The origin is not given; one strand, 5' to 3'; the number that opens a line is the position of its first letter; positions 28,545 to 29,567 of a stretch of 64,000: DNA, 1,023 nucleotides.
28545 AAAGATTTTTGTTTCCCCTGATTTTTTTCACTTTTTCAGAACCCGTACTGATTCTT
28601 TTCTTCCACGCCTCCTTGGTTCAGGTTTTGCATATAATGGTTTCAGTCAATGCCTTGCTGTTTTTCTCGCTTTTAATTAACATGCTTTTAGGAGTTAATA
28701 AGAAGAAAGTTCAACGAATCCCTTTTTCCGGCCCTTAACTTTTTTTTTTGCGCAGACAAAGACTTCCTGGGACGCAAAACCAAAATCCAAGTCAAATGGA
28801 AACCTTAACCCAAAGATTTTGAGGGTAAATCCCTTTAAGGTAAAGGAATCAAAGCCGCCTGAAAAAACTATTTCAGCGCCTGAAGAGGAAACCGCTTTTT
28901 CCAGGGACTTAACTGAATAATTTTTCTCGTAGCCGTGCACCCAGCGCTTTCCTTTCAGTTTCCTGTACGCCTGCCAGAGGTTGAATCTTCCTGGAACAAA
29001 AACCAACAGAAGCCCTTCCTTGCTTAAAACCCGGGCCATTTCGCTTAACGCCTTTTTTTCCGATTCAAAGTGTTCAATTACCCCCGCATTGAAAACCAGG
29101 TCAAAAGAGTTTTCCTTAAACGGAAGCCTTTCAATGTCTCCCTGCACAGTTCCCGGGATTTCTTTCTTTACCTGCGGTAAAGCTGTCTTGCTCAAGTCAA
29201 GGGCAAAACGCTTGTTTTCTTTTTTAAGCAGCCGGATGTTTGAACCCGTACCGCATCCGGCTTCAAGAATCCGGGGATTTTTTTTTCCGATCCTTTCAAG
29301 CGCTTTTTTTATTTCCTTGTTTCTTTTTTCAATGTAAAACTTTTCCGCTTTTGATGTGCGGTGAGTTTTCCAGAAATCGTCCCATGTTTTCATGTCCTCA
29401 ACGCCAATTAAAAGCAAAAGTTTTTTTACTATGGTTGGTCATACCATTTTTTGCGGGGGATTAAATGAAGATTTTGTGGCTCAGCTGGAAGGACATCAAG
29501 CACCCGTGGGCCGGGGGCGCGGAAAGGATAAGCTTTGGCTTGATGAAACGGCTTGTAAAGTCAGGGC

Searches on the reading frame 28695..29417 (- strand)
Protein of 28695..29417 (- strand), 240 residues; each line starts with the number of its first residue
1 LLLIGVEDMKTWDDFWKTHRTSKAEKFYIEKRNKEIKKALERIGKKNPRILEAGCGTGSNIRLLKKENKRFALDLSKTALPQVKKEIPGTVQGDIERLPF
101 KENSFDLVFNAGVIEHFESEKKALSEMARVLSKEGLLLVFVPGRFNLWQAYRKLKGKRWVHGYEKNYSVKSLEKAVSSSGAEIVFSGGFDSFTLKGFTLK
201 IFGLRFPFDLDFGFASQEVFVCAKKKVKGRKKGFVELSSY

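Call 9: search_protein_families(library=pfam, proteins=[window:28695-29417:-], max_evalue=0.001)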
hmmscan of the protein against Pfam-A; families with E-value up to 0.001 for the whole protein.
window:28695-29417:- (240 aa): 7 families
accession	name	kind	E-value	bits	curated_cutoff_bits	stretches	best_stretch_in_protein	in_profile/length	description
PF08241.18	Methyltransf_11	-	6.8e-22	78.4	21.2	1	51-138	1-94/95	Methyltransferase domain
PF13649.12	Methyltransf_25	-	4.1e-17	63.1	27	1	50-135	1-97/97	Methyltransferase domain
PF13847.12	Methyltransf_31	-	1.9e-12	47.5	27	1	45-139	2-109/145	Methyltransferase domain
PF13489.12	Methyltransf_23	-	2.2e-11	44.2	27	1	28-183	1-161/164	Methyltransferase domain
PF08242.18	Methyltransf_12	-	1.7e-10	42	30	1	51-137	1-98/98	Methyltransferase domain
PF01209.24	Ubie_methyltran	-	0.00012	22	20.1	1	46-140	47-152/233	ubiE/COQ5 methyltransferase family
PF07021.18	MetW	-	0.0003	20.9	21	1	43-149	10-116/193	Methionine biosynthesis protein MetW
